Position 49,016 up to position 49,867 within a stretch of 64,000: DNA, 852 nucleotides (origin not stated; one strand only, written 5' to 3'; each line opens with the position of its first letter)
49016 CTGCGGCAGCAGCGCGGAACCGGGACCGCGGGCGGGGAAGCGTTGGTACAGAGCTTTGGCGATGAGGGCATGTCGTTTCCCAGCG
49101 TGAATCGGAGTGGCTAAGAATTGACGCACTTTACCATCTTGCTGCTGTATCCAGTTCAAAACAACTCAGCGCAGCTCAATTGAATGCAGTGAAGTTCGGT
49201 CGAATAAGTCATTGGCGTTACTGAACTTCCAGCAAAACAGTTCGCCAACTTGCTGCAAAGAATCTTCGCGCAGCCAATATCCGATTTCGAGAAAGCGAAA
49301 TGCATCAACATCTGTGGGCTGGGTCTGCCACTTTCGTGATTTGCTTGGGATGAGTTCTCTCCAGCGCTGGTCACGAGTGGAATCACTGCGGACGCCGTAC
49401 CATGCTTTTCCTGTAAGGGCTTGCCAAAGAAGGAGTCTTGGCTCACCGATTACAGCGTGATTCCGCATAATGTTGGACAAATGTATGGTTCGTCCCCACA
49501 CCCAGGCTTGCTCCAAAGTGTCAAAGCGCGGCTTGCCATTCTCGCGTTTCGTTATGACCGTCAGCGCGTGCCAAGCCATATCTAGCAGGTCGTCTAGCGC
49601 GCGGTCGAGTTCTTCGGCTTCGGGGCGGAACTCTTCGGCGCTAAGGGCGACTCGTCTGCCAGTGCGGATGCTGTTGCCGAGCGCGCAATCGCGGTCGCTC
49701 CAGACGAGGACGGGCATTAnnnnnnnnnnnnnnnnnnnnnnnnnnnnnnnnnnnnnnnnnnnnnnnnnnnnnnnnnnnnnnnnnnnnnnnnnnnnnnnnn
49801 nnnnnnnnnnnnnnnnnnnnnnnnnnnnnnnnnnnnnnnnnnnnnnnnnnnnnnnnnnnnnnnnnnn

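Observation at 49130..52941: Low-GC cassette of about 3.8 kb: HARE-HTH protein, giant GHKL (MORC/MutL-like) ATPase and an unknown partner; candidate uncharacterised conflict/defence module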

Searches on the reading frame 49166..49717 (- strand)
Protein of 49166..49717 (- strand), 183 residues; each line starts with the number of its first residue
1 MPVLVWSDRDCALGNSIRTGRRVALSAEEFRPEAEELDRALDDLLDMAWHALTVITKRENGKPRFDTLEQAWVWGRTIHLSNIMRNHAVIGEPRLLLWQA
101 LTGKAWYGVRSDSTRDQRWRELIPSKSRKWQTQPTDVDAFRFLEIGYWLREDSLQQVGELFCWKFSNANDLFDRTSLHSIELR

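Call 3: search_protein_families(library=pfam, proteins=[window:49166-49717:-], max_evalue=1)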
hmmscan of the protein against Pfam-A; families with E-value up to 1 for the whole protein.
window:49166-49717:- (183 aa): 0 families

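Call 4: search_protein_families(library=padloc, proteins=[window:49166-49717:-], max_evalue=1)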
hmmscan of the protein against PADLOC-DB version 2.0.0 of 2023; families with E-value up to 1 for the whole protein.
window:49166-49717:- (183 aa): 0 families

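Call 33: find_homologous_proteins(query=window:49169-49717:-)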
Query window:49169-49717:- (183 aa): 102 proteins with E <= 0.001 among 196 candidates.
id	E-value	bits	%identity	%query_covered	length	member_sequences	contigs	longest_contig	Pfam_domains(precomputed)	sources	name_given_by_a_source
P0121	9.0e-121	418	100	100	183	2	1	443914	-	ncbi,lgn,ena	-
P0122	3.9e-101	354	84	100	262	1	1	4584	-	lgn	-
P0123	1.7e-100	352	83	100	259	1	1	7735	-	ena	-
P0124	1.8e-96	339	80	100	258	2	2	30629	-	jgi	-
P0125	9.0e-92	324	77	100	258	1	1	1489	-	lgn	-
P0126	1.1e-84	301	73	100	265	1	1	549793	-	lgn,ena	-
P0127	1.6e-84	300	71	99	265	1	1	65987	-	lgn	-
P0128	1.5e-80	287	68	100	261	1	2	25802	-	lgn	-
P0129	2.2e-80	287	69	100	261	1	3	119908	-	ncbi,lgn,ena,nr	ncbi:MAG: hypothetical protein OXE95_06575 [Chloroflexi bacterium]|nr:hypothetical protein [Chlorofl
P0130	2.2e-79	283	69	100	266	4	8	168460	-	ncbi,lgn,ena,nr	ncbi:MAG: hypothetical protein OXG92_12165 [Chloroflexi bacterium]|nr:hypothetical protein [Chlorofl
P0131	2.3e-78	280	68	100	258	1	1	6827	-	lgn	-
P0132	3.8e-78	279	68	100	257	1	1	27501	-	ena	-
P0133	7.0e-78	279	68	100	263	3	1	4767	-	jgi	-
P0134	8.2e-77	275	67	100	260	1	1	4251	-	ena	-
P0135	9.1e-77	275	67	100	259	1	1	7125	-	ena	-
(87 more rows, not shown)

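Call 34: find_encoding_contigs(protein=P0121, flank=4000, max_places=6)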
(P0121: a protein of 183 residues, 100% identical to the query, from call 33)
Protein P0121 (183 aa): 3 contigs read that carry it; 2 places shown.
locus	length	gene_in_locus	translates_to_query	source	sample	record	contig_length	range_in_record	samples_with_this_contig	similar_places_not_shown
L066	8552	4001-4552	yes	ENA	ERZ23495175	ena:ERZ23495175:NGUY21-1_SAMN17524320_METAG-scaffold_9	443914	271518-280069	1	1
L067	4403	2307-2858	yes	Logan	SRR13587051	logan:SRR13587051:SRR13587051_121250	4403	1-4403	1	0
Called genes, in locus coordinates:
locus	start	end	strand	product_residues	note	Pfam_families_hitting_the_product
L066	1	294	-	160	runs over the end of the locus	PF01058:Oxidored_q6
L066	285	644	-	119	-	PF00507:Oxidored_q4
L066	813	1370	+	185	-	PF05066:HARE-HTH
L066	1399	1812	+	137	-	-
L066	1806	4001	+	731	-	-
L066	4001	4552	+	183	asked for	-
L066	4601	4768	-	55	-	-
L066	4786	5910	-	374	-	PF00657:Lipase_GDSL (faint), PF13472:Lipase_GDSL_2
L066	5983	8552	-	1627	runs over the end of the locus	PF04563:RNA_pol_Rpb2_1, PF04561:RNA_pol_Rpb2_2, PF04565:RNA_pol_Rpb2_3, PF10385:RNA_pol_Rpb2_45, PF00562:RNA_pol_Rpb2_6, PF04560:RNA_pol_Rpb2_7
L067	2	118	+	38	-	?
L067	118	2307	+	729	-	-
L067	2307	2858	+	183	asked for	-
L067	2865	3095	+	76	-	-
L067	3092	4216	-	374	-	PF00657:Lipase_GDSL (faint), PF13472:Lipase_GDSL_2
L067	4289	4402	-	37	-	?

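Call 41: search_solved_structures(query=A3, max_evalue=10, show_alignments=2)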
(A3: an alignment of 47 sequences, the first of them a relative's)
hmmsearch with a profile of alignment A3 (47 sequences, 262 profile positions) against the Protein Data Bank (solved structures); distinct sequences matched with E-value up to 10: 1.
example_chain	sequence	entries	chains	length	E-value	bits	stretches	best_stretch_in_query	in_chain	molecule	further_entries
2qhk_A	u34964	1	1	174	0.7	12.4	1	42-95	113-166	Methyl-accepting chemotaxis protein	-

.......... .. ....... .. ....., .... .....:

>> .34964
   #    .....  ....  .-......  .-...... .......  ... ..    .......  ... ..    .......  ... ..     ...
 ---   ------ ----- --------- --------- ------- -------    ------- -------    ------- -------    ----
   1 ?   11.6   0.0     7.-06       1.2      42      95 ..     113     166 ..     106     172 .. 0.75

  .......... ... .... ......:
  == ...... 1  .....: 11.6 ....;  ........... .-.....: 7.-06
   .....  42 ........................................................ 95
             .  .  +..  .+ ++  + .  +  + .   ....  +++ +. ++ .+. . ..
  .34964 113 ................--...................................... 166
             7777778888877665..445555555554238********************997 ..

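Call 42: search_protein_families(library=pfam, alignment_id=A3, max_evalue=0.5)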
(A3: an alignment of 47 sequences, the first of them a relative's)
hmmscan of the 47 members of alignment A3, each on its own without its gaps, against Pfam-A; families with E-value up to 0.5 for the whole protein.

A. member 1, P0122 (262 aa): 0 families

B. families by the number of members that match (of 47 scanned): 7 families
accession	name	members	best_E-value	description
PF01713.27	Smr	2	0.042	Smr domain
PF05598.16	DUF772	2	0.072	Transposase domain (DUF772)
PF11554.13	DUF3232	2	0.21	Protein of unknown function (DUF3232)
PF12390.13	Se-cys_synth_N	1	0.02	Selenocysteine synthase N terminal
PF14027.11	Questin_oxidase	1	0.026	Questin oxidase-like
PF22277.2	EncFtn-like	1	0.11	EncFtn-like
PF22623.2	zf-CCCH_9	1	0.18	KIAA1064-like, CCCH zinc finger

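Call 48: predict_structure(alignment_id=A3)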
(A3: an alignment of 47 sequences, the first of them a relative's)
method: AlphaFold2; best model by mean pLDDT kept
length: 262 residues; sequences in the alignment: 47
mean_pLDDT: 84.4   pTM: 0.79
mean pLDDT of the five models: 84.4, 81.7, 81.4, 79.0, 77.3
residues with pLDDT >= 90: 146; 70-90: 69; 50-70: 35; < 50: 12
segments of 3 or more residues with pLDDT < 50: 1-4, 22-26, 260-262
pLDDT, mean of each block of 10 residues (from residue 1): 53 59 51 80 93 94 94 96 77 78 80 74 92 89 96 96 94 94 96 91 77 91 84 93 97 83 38
secondary structure, 60 per line:
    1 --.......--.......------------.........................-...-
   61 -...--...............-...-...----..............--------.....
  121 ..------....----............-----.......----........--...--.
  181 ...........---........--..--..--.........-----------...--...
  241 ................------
elements in order: E3-9 E12-18 H31-55 E57-59 E62-64 H67-81 H94-107 H116-122 H129-132 H137-148 H154-160 H165-172 H180-191 H195-202 H213-221 H238-256

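Call 52: fold_search(model_id=the predicted structure, library=pdb)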
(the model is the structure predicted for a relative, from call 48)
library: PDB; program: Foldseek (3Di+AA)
matches with E <= 10: 90; with E <= 0.001: 0
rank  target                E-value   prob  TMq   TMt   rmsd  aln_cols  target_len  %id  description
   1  2wj8_J                8.2e-01  0.08  0.13  0.11  16.9       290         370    9  Respiratory Syncitial Virus RiboNucleoProtein (released 2009-12-08)
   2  2wj8_O                1.0e+00  0.08  0.14  0.11  16.9       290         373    9  Respiratory Syncitial Virus RiboNucleoProtein (released 2009-12-08)
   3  2wj8_A                1.0e+00  0.08  0.14  0.11  16.9       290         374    9  Respiratory Syncitial Virus RiboNucleoProtein (released 2009-12-08)
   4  2wj8_C                1.0e+00  0.08  0.14  0.11  16.9       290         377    9  Respiratory Syncitial Virus RiboNucleoProtein (released 2009-12-08)
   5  2wj8_N                1.0e+00  0.08  0.14  0.11  16.9       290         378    9  Respiratory Syncitial Virus RiboNucleoProtein (released 2009-12-08)
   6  2wj8_B                1.0e+00  0.07  0.13  0.11  16.9       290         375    9  Respiratory Syncitial Virus RiboNucleoProtein (released 2009-12-08)
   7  2wj8_R                1.1e+00  0.07  0.14  0.11  16.9       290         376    9  Respiratory Syncitial Virus RiboNucleoProtein (released 2009-12-08)
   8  9k82_A                1.4e+00  0.18  0.23  0.30  13.9       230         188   13  Cryo-EM structure of designed zinc-induced filament Fiber-n5-Zn1-HEHE-917 (released 2025-10-29)
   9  9j27                  1.6e+00  0.03  0.12  0.12  20.7       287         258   13  Fe-SaPolF-L-isoleucine copmplex (released 2025-10-08)
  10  7s8p_R                2.3e+00  0.05  0.17  0.17  19.0       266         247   10  CryoEM structure of Gq-coupled MRGPRX4 with small molecule agonist MS47134 (released 2021-11-17)
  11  9lrs_R                2.4e+00  0.06  0.18  0.19  18.4       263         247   11  The structure of MRGPRX4 with PSB-18061 (released 2026-02-04)
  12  6iv2_B                2.4e+00  0.04  0.13  0.13  28.0       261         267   11  Crystal structure of a bacterial Bestrophin homolog from Klebsiella pneumoniae with a mutation Y211A (released 2019-11-13)
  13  3f57_B                2.6e+00  0.06  0.15  0.20  16.6       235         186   14  Crystal structure of human erythroid beta spectrin repeats 14 and 15 (ankyrin binding domain) (released 2009-02-24)
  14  2uwh_A                2.6e+00  0.04  0.15  0.09  22.1       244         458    9  Cytochrome P450 BM3 mutant in complex with palmitic acid (released 2007-08-28)
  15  8oyy_A                3.0e+00  0.05  0.16  0.17  19.6       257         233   18  De novo designed soluble GPCR-like fold GLF_32 (released 2023-10-18)
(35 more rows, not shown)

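Call 62: find_homologous_proteins(query=A3, max_evalue=0.01)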
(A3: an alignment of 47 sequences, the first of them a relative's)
Query A3 (47 sequences) (262 aa, profile of the alignment): 118 proteins with E <= 0.01 among 7653 candidates.
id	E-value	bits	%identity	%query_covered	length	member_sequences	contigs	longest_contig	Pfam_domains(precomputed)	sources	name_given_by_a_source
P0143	1.9e-142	491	68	98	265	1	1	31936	-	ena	-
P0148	2.9e-141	487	69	98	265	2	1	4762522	-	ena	-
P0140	3.4e-140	484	67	98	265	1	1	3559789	-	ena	-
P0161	1.3e-139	482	66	98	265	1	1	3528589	-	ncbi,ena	-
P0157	2.0e-139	481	63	98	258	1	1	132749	-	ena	-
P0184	2.1e-139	481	64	98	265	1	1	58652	-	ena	-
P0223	5.4e-139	480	65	96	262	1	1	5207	-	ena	-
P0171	7.8e-139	479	64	98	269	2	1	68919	-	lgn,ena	-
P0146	1.4e-138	479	67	98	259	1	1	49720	-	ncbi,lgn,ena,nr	ncbi:MAG: hypothetical protein OXN94_02505 [Chloroflexota bacterium]|nr:hypothetical protein [Chloro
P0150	2.9e-138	478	64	98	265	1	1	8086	-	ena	-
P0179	1.7e-137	475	60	99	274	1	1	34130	-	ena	-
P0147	2.1e-137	475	66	98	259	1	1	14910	-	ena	-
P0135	2.4e-137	475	67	98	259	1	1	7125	-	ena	-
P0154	4.0e-137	474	64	98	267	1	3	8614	-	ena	-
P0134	1.8e-136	472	65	98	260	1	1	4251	-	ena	-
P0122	1.0e-131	456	100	100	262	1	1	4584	-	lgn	-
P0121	1.6e-92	328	84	70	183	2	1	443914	-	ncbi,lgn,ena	-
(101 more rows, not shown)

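Call 74: search_protein_families(library=ncbifam, proteins=[P0122], max_evalue=1)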
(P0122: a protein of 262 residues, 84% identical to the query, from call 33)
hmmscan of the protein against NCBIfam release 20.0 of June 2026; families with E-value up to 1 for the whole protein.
P0122 (262 aa): 0 families

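Call 75: search_protein_families(library=phrogs, proteins=[P0122], max_evalue=0.1)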
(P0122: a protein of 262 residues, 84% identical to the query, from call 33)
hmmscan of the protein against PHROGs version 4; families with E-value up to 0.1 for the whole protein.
P0122 (262 aa): 0 families

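Call 79: fold_search(model_id=the predicted structure, library=viral)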
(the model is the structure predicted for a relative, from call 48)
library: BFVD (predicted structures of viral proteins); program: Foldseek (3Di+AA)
matches with E <= 10: 64; with E <= 0.001: 0
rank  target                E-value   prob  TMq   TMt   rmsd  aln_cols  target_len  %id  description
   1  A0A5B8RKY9            9.0e-01  0.09  0.17  0.15  17.5       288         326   10  Uncharacterized protein [Iridovirus Liz-CrIV]
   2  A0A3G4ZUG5            1.4e+00  0.07  0.16  0.08  26.1       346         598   10  Uncharacterized protein (Fragment) [Barrevirus sp.]
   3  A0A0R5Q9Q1            1.6e+00  0.06  0.12  0.09  17.6       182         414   10  Nucleoprotein (Fragment) [Influenza B virus (B/Connecticut/Flu108/2013)]
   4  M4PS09                1.9e+00  0.05  0.15  0.08  22.5       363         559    8  RNA-directed RNA polymerase (Fragment) [Lentinula edodes helical virus]
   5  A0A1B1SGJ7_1          2.4e+00  0.03  0.10  0.05  23.7       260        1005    8  (no name in the UniProt tables at hand)
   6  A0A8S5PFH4            2.6e+00  0.07  0.17  0.16  21.4       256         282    7  Uncharacterized protein [Siphoviridae sp. ctM5A27]
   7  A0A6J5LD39            2.6e+00  0.06  0.16  0.12  23.5       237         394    9  Uncharacterized protein [uncultured Caudovirales phage]
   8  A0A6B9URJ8            2.6e+00  0.03  0.13  0.13  22.9       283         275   10  (no name in the UniProt tables at hand)
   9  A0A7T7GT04            2.7e+00  0.02  0.12  0.08  46.1       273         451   10  (no name in the UniProt tables at hand)
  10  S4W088                3.5e+00  0.07  0.21  0.20  14.6       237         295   11  Uncharacterized protein [Pandoravirus salinus]
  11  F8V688                3.8e+00  0.04  0.13  0.15  21.7       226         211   10  Transcription initiation factor TFIIB [Acanthamoeba polyphaga mimivirus]
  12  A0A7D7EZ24            3.8e+00  0.03  0.16  0.11  20.3       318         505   12  Nucleocapsid protein (Fragment) [Coleopteran orthomyxo-related virus OKIAV200]
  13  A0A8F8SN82            3.8e+00  0.02  0.13  0.11  20.4       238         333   12  (no name in the UniProt tables at hand)
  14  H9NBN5                4.0e+00  0.03  0.15  0.14  17.2       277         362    9  (no name in the UniProt tables at hand)
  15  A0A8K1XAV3            4.0e+00  0.02  0.12  0.05  22.1       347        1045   11  (no name in the UniProt tables at hand)
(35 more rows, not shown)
